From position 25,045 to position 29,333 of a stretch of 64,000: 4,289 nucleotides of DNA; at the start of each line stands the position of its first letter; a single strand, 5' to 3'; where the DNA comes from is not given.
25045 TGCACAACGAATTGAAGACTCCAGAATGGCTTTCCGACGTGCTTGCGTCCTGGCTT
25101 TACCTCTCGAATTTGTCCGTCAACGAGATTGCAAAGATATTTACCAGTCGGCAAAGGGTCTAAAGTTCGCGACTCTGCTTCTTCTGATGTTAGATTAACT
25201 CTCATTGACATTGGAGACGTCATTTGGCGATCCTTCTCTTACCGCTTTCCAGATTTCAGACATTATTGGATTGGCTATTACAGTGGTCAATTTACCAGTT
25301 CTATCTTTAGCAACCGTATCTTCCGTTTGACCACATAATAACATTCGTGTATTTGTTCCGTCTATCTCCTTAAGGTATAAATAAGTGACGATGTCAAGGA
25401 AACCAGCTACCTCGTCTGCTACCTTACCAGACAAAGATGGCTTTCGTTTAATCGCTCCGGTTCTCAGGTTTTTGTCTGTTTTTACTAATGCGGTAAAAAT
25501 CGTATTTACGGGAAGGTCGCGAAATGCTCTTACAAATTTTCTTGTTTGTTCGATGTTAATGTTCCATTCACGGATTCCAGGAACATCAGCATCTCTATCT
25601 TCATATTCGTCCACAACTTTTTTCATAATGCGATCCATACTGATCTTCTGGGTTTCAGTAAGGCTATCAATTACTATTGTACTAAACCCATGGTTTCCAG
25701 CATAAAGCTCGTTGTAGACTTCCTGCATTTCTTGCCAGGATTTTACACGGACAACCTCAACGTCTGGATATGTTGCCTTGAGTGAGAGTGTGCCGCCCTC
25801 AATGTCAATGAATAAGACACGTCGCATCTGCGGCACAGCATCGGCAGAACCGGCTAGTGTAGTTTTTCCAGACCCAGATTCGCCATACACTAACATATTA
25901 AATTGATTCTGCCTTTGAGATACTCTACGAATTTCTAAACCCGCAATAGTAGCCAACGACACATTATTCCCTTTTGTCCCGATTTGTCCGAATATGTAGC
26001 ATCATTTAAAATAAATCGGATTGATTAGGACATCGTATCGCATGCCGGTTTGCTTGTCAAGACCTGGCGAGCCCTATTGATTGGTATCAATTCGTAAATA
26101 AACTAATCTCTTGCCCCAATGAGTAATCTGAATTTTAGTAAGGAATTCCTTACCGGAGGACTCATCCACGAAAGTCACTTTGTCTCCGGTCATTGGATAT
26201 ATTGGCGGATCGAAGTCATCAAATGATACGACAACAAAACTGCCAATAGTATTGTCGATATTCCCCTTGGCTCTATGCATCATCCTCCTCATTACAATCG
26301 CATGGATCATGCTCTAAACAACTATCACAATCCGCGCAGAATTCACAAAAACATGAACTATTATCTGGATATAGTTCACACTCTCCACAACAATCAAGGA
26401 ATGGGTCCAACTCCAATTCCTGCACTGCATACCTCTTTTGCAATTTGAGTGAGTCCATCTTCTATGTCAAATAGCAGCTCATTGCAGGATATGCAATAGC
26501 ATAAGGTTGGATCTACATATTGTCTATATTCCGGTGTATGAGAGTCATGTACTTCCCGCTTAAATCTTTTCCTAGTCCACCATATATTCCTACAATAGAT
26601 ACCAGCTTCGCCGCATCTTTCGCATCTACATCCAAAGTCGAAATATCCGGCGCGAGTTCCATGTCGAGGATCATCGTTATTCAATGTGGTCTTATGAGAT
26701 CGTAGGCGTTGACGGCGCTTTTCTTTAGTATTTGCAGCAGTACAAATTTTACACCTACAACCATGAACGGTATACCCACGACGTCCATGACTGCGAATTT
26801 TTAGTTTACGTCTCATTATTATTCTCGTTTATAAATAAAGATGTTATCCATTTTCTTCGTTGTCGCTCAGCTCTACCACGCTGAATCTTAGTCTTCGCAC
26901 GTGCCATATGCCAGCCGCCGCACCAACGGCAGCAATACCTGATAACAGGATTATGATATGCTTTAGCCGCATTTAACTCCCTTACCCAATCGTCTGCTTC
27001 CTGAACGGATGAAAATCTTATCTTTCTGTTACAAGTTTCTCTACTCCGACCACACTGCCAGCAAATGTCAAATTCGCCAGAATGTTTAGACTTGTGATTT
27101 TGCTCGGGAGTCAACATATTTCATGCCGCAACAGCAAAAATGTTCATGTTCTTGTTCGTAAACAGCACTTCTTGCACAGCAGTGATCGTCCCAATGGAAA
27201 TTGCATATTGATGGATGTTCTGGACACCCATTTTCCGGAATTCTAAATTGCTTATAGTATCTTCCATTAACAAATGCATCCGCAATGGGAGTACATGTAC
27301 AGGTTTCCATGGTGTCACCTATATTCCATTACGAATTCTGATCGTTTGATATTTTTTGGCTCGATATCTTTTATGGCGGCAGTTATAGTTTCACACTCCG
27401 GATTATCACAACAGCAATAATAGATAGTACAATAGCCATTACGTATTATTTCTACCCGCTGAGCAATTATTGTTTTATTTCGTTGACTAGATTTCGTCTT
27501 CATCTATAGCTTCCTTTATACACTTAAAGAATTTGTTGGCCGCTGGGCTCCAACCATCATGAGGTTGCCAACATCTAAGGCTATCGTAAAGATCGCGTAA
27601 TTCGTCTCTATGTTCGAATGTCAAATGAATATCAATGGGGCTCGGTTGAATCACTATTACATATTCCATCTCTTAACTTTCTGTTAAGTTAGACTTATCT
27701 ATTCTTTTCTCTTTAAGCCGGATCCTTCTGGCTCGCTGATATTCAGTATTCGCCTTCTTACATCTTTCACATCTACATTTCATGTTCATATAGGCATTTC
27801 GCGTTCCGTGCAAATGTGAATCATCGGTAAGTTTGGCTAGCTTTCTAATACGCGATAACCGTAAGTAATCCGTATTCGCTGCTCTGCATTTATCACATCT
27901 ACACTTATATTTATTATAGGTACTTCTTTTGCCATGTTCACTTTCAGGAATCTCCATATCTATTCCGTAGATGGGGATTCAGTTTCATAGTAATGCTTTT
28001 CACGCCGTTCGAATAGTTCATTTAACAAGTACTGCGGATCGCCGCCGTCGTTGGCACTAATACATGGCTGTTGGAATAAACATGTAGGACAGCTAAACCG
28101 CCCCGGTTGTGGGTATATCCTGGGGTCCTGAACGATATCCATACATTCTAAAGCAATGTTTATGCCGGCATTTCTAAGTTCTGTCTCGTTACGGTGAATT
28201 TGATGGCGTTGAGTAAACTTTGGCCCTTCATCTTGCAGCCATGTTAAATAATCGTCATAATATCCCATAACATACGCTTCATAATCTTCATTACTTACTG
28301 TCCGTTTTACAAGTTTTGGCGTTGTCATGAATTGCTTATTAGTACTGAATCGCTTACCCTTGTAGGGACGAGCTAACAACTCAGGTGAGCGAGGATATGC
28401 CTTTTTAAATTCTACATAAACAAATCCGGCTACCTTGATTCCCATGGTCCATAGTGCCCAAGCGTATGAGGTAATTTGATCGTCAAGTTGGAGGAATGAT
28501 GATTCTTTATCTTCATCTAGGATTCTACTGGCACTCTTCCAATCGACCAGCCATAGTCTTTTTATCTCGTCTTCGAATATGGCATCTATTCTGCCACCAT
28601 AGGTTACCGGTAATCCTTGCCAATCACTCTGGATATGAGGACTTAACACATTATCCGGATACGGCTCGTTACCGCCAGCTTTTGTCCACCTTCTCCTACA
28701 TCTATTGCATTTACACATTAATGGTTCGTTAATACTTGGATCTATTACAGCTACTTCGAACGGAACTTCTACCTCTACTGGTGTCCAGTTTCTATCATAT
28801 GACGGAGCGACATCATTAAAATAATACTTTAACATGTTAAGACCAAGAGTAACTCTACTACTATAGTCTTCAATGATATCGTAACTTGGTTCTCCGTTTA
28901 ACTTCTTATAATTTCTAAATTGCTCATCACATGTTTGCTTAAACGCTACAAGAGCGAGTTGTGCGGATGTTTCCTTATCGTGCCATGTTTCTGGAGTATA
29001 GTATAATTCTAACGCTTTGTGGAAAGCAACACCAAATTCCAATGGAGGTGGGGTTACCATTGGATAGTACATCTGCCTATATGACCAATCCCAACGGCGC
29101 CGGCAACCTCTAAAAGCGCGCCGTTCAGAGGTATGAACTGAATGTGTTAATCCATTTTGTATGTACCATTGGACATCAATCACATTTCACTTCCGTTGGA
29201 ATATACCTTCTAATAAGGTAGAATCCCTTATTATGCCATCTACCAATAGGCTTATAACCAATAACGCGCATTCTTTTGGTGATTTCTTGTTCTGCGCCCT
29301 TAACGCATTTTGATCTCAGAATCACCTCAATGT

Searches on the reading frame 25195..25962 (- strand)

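Call 54: search_protein_families(library=pfam, proteins=[window:25195-25962:-], max_evalue=0.001)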
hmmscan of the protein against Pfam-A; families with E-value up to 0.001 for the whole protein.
window:25195-25962:- (255 aa): 1 family
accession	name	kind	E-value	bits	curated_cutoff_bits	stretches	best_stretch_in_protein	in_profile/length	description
PF13479.12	AAA_24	-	1.4e-33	116.8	27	1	22-222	4-195/195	AAA domain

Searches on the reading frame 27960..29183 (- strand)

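Call 19: search_protein_families(library=phrogs, proteins=[window:27960-29183:-], max_evalue=0.00001)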
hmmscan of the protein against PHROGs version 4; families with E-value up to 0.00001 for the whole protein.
window:27960-29183:- (407 aa): 2 families
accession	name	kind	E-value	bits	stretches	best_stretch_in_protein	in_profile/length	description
phrog_1218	-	DNA, RNA and nucleotide metabolism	5.2e-39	135.5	1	17-401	11-356/364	exonuclease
phrog_298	-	DNA, RNA and nucleotide metabolism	6.2e-07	30.1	0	195-256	166-224/293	exonuclease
